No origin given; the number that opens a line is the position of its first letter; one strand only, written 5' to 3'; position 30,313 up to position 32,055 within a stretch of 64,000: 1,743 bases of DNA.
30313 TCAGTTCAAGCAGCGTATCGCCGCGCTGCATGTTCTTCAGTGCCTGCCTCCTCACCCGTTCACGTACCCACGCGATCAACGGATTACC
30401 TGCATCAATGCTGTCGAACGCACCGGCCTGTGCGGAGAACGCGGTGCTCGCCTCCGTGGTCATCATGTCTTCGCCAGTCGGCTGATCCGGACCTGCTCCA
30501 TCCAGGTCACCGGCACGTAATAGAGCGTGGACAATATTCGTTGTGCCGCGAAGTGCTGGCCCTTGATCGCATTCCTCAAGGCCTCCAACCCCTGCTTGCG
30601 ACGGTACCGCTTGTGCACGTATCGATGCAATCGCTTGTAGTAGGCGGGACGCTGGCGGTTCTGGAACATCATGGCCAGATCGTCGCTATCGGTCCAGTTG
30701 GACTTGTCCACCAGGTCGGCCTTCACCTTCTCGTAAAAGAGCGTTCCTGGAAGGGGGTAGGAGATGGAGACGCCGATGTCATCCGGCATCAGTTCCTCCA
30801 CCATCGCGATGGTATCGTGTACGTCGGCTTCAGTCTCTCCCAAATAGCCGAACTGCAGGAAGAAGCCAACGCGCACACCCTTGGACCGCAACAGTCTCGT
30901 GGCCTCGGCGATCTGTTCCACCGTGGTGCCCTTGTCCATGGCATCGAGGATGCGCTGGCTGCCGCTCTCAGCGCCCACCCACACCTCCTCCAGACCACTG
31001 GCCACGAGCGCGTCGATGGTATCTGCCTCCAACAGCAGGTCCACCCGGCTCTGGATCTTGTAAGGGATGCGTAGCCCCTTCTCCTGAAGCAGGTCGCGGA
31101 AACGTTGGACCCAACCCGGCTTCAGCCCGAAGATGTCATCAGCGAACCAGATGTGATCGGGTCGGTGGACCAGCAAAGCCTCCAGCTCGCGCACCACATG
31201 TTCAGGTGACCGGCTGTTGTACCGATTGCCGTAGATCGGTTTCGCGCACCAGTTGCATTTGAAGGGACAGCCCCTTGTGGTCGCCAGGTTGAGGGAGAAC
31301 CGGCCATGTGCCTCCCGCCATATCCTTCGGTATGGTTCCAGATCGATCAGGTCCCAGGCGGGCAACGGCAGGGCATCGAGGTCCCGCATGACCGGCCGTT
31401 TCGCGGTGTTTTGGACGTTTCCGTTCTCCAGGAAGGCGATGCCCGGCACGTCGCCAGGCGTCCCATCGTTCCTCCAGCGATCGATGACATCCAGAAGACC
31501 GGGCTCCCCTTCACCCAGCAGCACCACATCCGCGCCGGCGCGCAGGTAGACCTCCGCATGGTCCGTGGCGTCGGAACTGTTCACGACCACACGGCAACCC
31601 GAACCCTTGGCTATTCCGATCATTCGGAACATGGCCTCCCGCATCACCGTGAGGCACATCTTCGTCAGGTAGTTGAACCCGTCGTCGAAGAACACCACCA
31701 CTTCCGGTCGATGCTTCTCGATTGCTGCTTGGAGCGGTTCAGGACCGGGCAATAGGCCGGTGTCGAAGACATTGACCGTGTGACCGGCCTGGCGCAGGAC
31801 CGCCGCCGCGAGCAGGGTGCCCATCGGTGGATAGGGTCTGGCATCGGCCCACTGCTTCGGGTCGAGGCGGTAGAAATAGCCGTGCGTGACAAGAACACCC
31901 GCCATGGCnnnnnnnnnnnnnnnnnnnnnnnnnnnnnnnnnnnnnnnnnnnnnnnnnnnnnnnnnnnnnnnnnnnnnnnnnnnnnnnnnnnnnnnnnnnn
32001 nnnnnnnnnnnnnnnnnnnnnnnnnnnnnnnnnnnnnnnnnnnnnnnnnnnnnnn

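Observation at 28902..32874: Tightly coupled four-gene cassette: NTase-fold protein, B12-binding radical SAM enzyme, two class I SAM methyltransferases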

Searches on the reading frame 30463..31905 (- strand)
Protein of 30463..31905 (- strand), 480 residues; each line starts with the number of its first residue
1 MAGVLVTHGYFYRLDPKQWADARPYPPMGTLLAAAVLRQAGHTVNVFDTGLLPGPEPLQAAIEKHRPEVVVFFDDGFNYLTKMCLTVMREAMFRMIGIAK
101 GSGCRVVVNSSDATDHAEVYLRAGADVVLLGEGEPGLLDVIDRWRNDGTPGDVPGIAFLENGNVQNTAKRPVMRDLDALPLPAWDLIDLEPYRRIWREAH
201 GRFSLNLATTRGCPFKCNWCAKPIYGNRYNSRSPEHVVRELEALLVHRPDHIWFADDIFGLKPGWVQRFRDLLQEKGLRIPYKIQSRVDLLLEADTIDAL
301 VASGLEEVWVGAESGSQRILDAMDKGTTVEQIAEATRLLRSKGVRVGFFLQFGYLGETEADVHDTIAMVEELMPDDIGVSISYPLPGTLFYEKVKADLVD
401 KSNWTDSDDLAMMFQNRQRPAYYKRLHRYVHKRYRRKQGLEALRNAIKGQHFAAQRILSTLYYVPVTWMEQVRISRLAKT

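Call 3: search_protein_families(library=pfam, proteins=[window:30463-31905:-], max_evalue=0.01)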
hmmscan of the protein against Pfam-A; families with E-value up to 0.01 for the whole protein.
window:30463-31905:- (480 aa): 3 families
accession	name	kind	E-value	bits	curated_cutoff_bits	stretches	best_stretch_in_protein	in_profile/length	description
PF04055.27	Radical_SAM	-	2.7e-21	76.9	29.5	1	209-368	3-165/166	Radical SAM superfamily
PF02310.24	B12-binding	-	4.4e-08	33.4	32.1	1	25-137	12-117/121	B12 binding domain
PF00702.32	Hydrolase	-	0.00089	20.1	26.4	0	33-78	128-182/191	haloacid dehalogenase-like hydrolase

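Call 4: search_protein_families(library=ncbifam, proteins=[window:30463-31905:-], max_evalue=0.01)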
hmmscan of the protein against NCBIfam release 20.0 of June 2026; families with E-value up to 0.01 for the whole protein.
window:30463-31905:- (480 aa): 33 families (the best 25 are shown)
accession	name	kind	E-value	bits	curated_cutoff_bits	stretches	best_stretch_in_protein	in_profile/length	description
TIGR02026.1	BchE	equivalog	5.1e-36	124.6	481.35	1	23-405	18-400/497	magnesium-protoporphyrin IX monomethyl ester anaerobic oxidative cyclase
TIGR04014.1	B12_SAM_MJ_0865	equivalog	1.4e-34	119.6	360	1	85-394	50-358/434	methyl-coenzyme M reductase glutamine C-methyltransferase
TIGR03471.1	HpnJ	equivalog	6e-34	117.7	577.6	1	152-411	144-405/472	hopanoid biosynthesis associated radical SAM protein HpnJ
TIGR04479.1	bcpD_PhpK_rSAM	subfamily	4.8e-29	101.1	600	1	112-378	158-415/504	PhpK family radical SAM P-methyltransferase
TIGR04072.2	rSAM_ladder_B12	equivalog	3.4e-28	98.5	360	1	23-372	12-349/443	lipid biosynthesis B12-binding/radical SAM protein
TIGR04295.1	B12_rSAM_oligo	hypoth_equivalog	1.7e-26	92.9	400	1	24-393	22-383/422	TIGR04295 family B12-binding domain-containing radical SAM protein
NF038361.1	rSAM_Sden_1168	equivalog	3.5e-26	91.9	575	1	125-393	199-472/560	Sden_1168 family B12-binding radical SAM P-methyltransferase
TIGR04013.1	B12_SAM_MJ_1487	hypoth_equivalog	5.2e-25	88.1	251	2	86-240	53-188/382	TIGR04013 family B12-binding domain/radical SAM domain-containing protein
TIGR04367.1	HpnR_B12_rSAM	equivalog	1.1e-24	86.9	650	1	27-399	22-378/490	hopanoid C-3 methylase HpnR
NF050148.1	rSAM_ApyD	equivalog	4.8e-24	84.7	750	1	26-399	24-398/645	RiPP biosynthesis radical SAM protein ApyD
NF033070.1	rSAM_AprD4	equivalog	2.1e-22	79.6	500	1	25-392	40-388/456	AprD4 family radical SAM diol-dehydratase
TIGR04385.1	B12_rSAM_cofa1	equivalog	6.9e-19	68.4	450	1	27-372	20-364/438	B12 lower ligand biosynthesis radical SAM protein BzaD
NF040546.1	rSAM_CUAEP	equivalog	1.4e-17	63.6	500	1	27-346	13-315/468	CUAEP/CCAEP-tail radical SAM (seleno)protein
TIGR03975.1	rSAM_ocin_1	subfamily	3.9e-17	62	281.85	1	125-370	182-428/606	RiPP maturation radical SAM C-methyltransferase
NF040542.1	rSAM_RCCLKC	equivalog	4.4e-15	55.8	450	1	104-346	79-324/423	arsinothricin biosynthesis radical SAM protein ArsL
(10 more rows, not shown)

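Call 15: search_solved_structures(query=window:30463-31905:-, max_evalue=0.001)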
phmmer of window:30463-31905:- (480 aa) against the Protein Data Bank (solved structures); distinct sequences matched with E-value up to 0.001: 9.
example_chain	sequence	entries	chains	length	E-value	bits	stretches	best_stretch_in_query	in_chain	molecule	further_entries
9ccb_A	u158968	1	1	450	1.1e-22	83.5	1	113-409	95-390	Radical SAM core domain-containing protein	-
6fd2_B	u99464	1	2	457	1.5e-15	59.9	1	99-410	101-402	Putative apramycin biosynthetic oxidoreductase 4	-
5ul2_A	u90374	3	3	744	8.6e-09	37.7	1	128-358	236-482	OxsB protein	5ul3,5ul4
2qgq_A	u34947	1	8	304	6.2e-07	31.5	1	210-397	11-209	Protein TM_1862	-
4jc0_A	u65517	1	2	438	9.3e-07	31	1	209-397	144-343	Ribosomal protein S12 methylthiotransferase RimO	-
9n1b_A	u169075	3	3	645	1.5e-06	30.2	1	104-262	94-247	Radical SAM protein | Radical SAM enzyme CysS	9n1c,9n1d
6iad_A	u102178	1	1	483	0.00064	21.6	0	283-395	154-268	Histone acetyltransferase, ELP3 family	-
6iaz_A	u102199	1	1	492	0.00067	21.5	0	283-395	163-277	Histone acetyltransferase, ELP3 family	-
6ia8_A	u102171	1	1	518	0.00075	21.4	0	283-395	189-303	Histone acetyltransferase, ELP3 family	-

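Call 24: search_protein_families(library=padloc, proteins=[window:30463-31905:-], max_evalue=0.01)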
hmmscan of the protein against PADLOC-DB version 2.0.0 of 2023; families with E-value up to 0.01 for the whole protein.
window:30463-31905:- (480 aa): 1 family
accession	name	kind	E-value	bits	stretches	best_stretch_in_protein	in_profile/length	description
PDLC04689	PDC-M51A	-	4.8e-05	20.4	1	204-300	184-281/420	-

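Call 29: find_homologous_proteins(query=window:30463-31905:-)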
Query window:30463-31905:- (480 aa): 8000 proteins with E <= 0.001 among 8000 candidates; the best 120 are listed.
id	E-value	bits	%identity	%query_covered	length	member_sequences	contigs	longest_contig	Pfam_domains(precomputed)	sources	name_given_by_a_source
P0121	0.0e+0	1112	100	100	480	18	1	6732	PF04055.28,PF02310.25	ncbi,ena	-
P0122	8.5e-277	936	84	100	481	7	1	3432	PF04055.28,PF02310.25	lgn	-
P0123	1.9e-274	929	84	100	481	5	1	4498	PF04055.28,PF02310.25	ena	-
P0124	1.9e-263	892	80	100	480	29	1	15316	PF04055.28,PF02310.25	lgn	-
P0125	9.8e-256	867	77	100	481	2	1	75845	PF04055.28,PF02310.25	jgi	-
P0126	6.6e-255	864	77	100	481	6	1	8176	PF04055.28,PF02310.25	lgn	-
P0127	4.8e-249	845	75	99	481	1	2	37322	PF04055.28,PF02310.25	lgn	-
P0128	2.4e-248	843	75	99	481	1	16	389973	PF04055.28,PF02310.25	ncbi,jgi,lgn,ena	-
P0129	9.2e-248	841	75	99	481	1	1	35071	PF04055.28,PF02310.25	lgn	-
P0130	4.9e-247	838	75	100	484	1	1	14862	PF04055.28,PF02310.25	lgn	-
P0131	1.8e-246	836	75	100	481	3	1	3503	PF04055.28,PF02310.25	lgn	-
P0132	3.8e-246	835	75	100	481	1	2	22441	PF04055.28,PF02310.25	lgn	-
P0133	1.1e-245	834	75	100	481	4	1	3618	PF04055.28,PF02310.25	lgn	-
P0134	1.9e-243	826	75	100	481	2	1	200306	PF04055.28,PF02310.25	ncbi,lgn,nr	ncbi:MAG: B12-binding domain-containing radical SAM protein [Flavobacteriales bacterium]|nr:B12-bind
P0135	3.0e-243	826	75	100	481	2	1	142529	PF04055.28,PF02310.25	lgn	-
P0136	9.1e-241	818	73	100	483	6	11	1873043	PF04055.28,PF02310.25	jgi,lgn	jgi:anaerobic magnesium-protoporphyrin IX monomethyl ester cyclase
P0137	5.4e-238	809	73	100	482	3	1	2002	PF04055.28,PF02310.25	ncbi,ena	-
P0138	7.6e-238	808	74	100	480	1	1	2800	PF04055.28,PF02310.25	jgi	-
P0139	1.9e-237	807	73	99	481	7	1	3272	PF04055.28,PF02310.25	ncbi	-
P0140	3.0e-237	806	73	100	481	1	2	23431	PF04055.28,PF02310.25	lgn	-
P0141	3.6e-237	806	73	100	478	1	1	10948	PF04055.28,PF02310.25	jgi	jgi:anaerobic magnesium-protoporphyrin IX monomethyl ester cyclase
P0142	3.3e-236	803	72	100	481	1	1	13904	PF04055.28,PF02310.25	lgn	-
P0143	1.9e-234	797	72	100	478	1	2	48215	PF04055.28,PF02310.25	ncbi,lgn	ncbi:MAG TPA: radical SAM protein [Flavobacteriales bacterium]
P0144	1.5e-233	794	72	100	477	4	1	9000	PF04055.28,PF02310.25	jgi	jgi:anaerobic magnesium-protoporphyrin IX monomethyl ester cyclase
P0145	2.0e-233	793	72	100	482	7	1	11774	PF04055.28,PF02310.25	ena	-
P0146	7.7e-233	792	72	100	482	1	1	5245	PF04055.28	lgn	-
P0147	8.1e-233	791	71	99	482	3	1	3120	PF04055.28,PF02310.25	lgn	-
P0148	8.4e-231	785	73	100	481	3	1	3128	PF04055.28,PF02310.25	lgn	-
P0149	2.1e-228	777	70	100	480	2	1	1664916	PF04055.28,PF02310.25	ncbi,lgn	-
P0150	9.4e-228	775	71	100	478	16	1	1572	PF04055.28,PF02310.25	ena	-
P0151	1.9e-227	774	70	100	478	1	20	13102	PF04055.28,PF02310.25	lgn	-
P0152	2.7e-227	773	71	100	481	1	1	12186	PF04055.28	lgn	-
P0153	1.5e-226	771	71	100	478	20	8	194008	PF04055.28,PF02310.25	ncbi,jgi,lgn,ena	jgi:anaerobic magnesium-protoporphyrin IX monomethyl ester cyclase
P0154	5.9e-226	769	72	100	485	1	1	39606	PF04055.28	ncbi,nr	ncbi:MAG: B12-binding domain-containing radical SAM protein [Flavobacteriales bacterium]|nr:B12-bind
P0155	7.2e-226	769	71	99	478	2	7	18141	PF04055.28,PF02310.25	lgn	-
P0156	1.2e-224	765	71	99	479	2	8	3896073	PF04055.28,PF02310.25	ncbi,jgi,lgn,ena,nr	ncbi:MAG: B12-binding domain-containing radical SAM protein [Flavobacteriales bacterium]|jgi:anaerob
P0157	1.3e-224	764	70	99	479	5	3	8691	PF04055.28,PF02310.25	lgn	-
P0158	6.3e-224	762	69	100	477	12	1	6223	PF04055.28,PF02310.25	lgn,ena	-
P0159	1.7e-223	761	70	100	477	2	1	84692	PF04055.28,PF02310.25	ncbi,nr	ncbi:MAG: B12-binding domain-containing radical SAM protein [Flavobacteriales bacterium]|nr:B12-bind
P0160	2.2e-222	757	68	100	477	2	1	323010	PF01136.26,PF04055.28,PF02310.25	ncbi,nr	ncbi:MAG: B12-binding domain-containing radical SAM protein [Flavobacteriales bacterium]|nr:B12-bind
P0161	2.3e-222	757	70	100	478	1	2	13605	PF04055.28,PF02310.25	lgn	-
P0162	3.0e-222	757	70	100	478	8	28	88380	PF04055.28,PF02310.25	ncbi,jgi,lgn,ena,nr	ncbi:MAG: B12-binding domain-containing radical SAM protein [Flavobacteriales bacterium]|nr:B12-bind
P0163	4.3e-222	756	68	99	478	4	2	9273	PF04055.28,PF02310.25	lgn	-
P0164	7.8e-222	755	68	99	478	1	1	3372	PF04055.28,PF02310.25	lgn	-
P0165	1.5e-221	754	70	99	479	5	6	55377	PF04055.28,PF02310.25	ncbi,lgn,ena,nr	ncbi:MAG: B12-binding domain-containing radical SAM protein [Flavobacteriales bacterium]|nr:B12-bind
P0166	8.2e-221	752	68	99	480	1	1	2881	PF04055.28,PF02310.25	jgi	jgi:anaerobic magnesium-protoporphyrin IX monomethyl ester cyclase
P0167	1.5e-220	751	67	100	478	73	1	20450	PF04055.28,PF02310.25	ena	-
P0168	6.3e-220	749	69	100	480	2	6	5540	PF04055.28,PF02310.25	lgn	-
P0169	3.9e-219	746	66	99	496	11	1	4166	PF04055.28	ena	-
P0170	1.1e-217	741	68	99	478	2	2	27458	PF04055.28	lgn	-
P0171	2.3e-217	740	68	100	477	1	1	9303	PF04055.28,PF02310.25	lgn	-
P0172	2.5e-216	737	68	100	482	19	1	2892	PF04055.28,PF02310.25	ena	-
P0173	1.8e-215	734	68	100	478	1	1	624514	PF04055.28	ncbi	ncbi:MAG: radical SAM protein [Flavobacteriales bacterium]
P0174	2.3e-215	734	70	92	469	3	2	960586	PF04055.28,PF02310.25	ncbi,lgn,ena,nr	ncbi:MAG: B12-binding domain-containing radical SAM protein [Flavobacteriales bacterium]|nr:B12-bind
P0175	5.6e-215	733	67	99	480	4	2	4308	PF04055.28,PF02310.25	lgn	-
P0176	6.3e-215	732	66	100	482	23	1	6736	PF04055.28,PF02310.25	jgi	-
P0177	6.6e-215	732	65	100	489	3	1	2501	PF04055.28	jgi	-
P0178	6.9e-215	732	67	100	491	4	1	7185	PF04055.28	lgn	-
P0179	9.3e-215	732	66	100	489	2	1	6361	PF04055.28,PF02310.25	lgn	-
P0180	1.7e-214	731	65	100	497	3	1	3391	PF04055.28,PF02310.25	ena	-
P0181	7.3e-214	729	67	100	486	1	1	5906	PF04055.28,PF02310.25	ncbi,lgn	-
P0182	1.2e-213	728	66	100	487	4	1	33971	PF04055.28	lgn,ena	-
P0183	1.8e-213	728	67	100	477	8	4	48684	PF04055.28,PF02310.25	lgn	-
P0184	6.6e-213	726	68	99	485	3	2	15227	PF04055.28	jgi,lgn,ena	jgi:radical SAM superfamily enzyme YgiQ (UPF0313 family)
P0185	9.4e-213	725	66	100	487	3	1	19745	PF04055.28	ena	-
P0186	3.4e-212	723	66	100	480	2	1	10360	PF04055.28,PF02310.25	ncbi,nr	ncbi:MAG: B12-binding domain-containing radical SAM protein [Flavobacteriales bacterium]|nr:B12-bind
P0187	3.8e-212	723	65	100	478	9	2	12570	PF04055.28,PF02310.25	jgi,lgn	jgi:radical SAM superfamily enzyme YgiQ (UPF0313 family)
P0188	4.1e-212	723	67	99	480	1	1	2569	PF04055.28,PF02310.25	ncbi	-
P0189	5.6e-212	723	68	100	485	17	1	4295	PF04055.28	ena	-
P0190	3.9e-211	720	65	99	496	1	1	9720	PF04055.28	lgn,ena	-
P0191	3.9e-211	720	65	100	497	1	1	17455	PF04055.28,PF02310.25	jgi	jgi:anaerobic magnesium-protoporphyrin IX monomethyl ester cyclase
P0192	4.1e-211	720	65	99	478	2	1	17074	PF04055.28,PF02310.25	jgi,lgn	jgi:radical SAM superfamily enzyme YgiQ (UPF0313 family)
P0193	5.5e-211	719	65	99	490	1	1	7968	PF04055.28,PF02310.25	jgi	jgi:anaerobic magnesium-protoporphyrin IX monomethyl ester cyclase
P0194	2.2e-210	717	65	100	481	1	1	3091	PF04055.28,PF02310.25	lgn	-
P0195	3.4e-210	717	64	100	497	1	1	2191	PF04055.28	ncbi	-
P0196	4.0e-209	713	64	100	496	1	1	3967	PF04055.28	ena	-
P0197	4.7e-209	713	66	100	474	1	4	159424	PF04055.28,PF02310.25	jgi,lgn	jgi:radical SAM superfamily enzyme YgiQ (UPF0313 family)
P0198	9.4e-209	712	66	100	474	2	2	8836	PF04055.28,PF02310.25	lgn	-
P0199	1.3e-208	712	66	99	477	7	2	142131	PF04055.28,PF02310.25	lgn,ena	-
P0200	1.1e-207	709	64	100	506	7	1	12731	PF04055.28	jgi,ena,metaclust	metaclust:\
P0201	1.2e-207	708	65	99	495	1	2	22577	PF04055.28,PF02310.25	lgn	-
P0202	1.2e-207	708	67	93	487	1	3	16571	PF04055.28,PF02310.25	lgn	-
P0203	6.0e-207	706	63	99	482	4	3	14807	PF04055.28,PF02310.25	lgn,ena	-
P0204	2.5e-206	704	68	93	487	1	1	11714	PF04055.28,PF02310.25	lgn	-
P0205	5.5e-206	703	65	100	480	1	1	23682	PF04055.28,PF02310.25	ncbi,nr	ncbi:MAG: B12-binding domain-containing radical SAM protein [Flavobacteriales bacterium]|nr:B12-bind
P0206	4.3e-205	700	65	99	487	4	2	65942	PF04055.28,PF02310.25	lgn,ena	-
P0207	5.9e-203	693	60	99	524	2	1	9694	PF04055.28,PF02310.25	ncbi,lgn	ncbi:MAG: radical SAM protein [Flavobacteriales bacterium]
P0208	7.0e-203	693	62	99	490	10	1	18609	PF04055.28,PF02310.25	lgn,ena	-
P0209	2.6e-202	691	62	100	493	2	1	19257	PF04055.28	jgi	jgi:anaerobic magnesium-protoporphyrin IX monomethyl ester cyclase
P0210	1.2e-201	689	63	99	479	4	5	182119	PF04055.28,PF02310.25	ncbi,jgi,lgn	-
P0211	7.9e-201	686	62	99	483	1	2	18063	PF04055.28,PF02310.25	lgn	-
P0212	1.0e-200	686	61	99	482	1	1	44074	PF04055.28,PF02310.25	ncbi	ncbi:MAG: radical SAM protein [Flavobacteriales bacterium]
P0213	1.6e-200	685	62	99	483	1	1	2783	PF04055.28,PF02310.25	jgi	-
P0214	1.6e-200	685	66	93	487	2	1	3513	PF04055.28,PF02310.25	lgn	-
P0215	1.7e-200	685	60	99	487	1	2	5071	PF04055.28,PF02310.25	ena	-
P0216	2.7e-200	684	63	99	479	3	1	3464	PF04055.28,PF02310.25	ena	-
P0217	3.2e-200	684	61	99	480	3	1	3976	PF04055.28,PF02310.25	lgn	-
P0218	6.7e-200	683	61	99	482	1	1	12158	PF04055.28,PF02310.25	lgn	-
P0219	7.2e-200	683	62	100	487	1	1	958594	PF04055.28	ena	-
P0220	2.7e-199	681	62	99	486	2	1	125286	PF04055.28,PF02310.25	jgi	-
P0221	3.1e-199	681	62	99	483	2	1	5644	PF04055.28,PF02310.25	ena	-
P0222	9.3e-199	679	62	99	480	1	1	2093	PF04055.28,PF02310.25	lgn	-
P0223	1.8e-198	678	63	99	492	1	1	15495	PF04055.28,PF02310.25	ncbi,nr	ncbi:MAG: B12-binding domain-containing radical SAM protein [Bacteroidetes bacterium]|nr:B12-binding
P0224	2.2e-198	678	61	99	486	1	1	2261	PF04055.28,PF02310.25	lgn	-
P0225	6.9e-198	676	59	100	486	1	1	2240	PF04055.28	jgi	-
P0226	2.1e-197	675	60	99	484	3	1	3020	PF04055.28,PF02310.25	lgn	-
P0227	3.4e-197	674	60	100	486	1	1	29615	PF04055.28,PF02310.25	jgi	jgi:radical SAM superfamily enzyme YgiQ (UPF0313 family)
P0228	5.1e-197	673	61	100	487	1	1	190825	PF04055.28,PF02310.25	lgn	-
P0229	6.4e-197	673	59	99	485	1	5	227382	PF04055.28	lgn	-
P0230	9.1e-197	673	59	100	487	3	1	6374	PF04055.28,PF02310.25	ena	-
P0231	2.3e-196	671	62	100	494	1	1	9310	PF04055.28,PF02310.25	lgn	-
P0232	4.6e-196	670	60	99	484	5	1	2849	PF04055.28,PF02310.25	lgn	-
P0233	8.4e-196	669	60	100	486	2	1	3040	PF04055.28,PF02310.25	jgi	-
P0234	1.4e-195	669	60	99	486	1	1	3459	PF04055.28,PF02310.25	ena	-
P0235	1.4e-195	669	60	100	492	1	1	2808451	PF04055.28,PF02310.25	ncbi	ncbi:MAG: radical SAM protein [Bacteroidia bacterium]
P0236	3.3e-195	667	60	99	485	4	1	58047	PF04055.28,PF02310.25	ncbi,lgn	-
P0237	4.1e-195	667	60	100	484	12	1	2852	PF04055.28,PF02310.25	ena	-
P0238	1.0e-194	666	60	99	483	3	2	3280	PF04055.28,PF02310.25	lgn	-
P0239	1.3e-194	665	59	99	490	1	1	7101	PF04055.28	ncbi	-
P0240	1.6e-194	665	60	100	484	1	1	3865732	PF04055.28,PF02310.25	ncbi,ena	-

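Call 45: find_encoding_contigs(protein=P0235, flank=10000, max_places=1)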
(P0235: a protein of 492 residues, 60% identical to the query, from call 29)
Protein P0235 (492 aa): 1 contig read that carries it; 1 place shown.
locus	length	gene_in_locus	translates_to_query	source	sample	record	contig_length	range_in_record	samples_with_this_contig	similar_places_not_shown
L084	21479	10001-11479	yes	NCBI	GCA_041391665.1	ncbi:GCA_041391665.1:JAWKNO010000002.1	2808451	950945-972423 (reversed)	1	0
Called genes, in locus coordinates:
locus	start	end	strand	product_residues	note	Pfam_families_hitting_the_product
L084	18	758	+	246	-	PF02463:SMC_N (faint), PF00005:ABC_tran, PF13304:AAA_21 (faint)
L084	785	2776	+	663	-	PF22745:Nlig-Ia, PF01653:DNA_ligase_aden, PF03120:OB_DNA_ligase, PF03119:DNA_ligase_ZBD, PF12826:HHH_2, PF14520:HHH_5, PF00533:BRCT, PF12738:PTCB-BRCT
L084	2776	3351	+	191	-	PF21857:DUF6913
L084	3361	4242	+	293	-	PF00701:DHDPS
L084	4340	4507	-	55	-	PF07432:Hc1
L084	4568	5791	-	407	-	PF00155:Aminotran_1_2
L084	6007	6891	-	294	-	PF13174:TPR_6 (faint), PF13176:TPR_7 (faint), PF13431:TPR_17 (faint), PF13432:TPR_16 (faint), PF13424:TPR_12 (weak), PF00515:TPR_1 (weak), PF07719:TPR_2 (weak), PF13181:TPR_8 (weak), +4 more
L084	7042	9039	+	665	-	PF04932:Wzy_C, PF13431:TPR_17 (faint), PF07719:TPR_2 (faint), PF14559:TPR_19 (weak), PF00515:TPR_1 (faint), PF13181:TPR_8 (faint), PF14559:TPR_19 (weak)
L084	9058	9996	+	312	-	-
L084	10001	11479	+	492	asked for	PF02310:B12-binding, PF04055:Radical_SAM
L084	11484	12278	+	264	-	PF01209:Ubie_methyltran (weak), PF03848:TehB (weak), PF13489:Methyltransf_23 (weak), PF05175:MTS (weak), PF13847:Methyltransf_31, PF08241:Methyltransf_11, PF08242:Methyltransf_12, PF13649:Methyltransf_25, +1 more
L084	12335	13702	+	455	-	PF02310:B12-binding, PF04055:Radical_SAM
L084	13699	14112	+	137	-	-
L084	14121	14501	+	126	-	PF08818:DUF1801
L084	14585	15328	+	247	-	PF13489:Methyltransf_23, PF05175:MTS, PF08241:Methyltransf_11, PF08242:Methyltransf_12, PF13649:Methyltransf_25, PF13847:Methyltransf_31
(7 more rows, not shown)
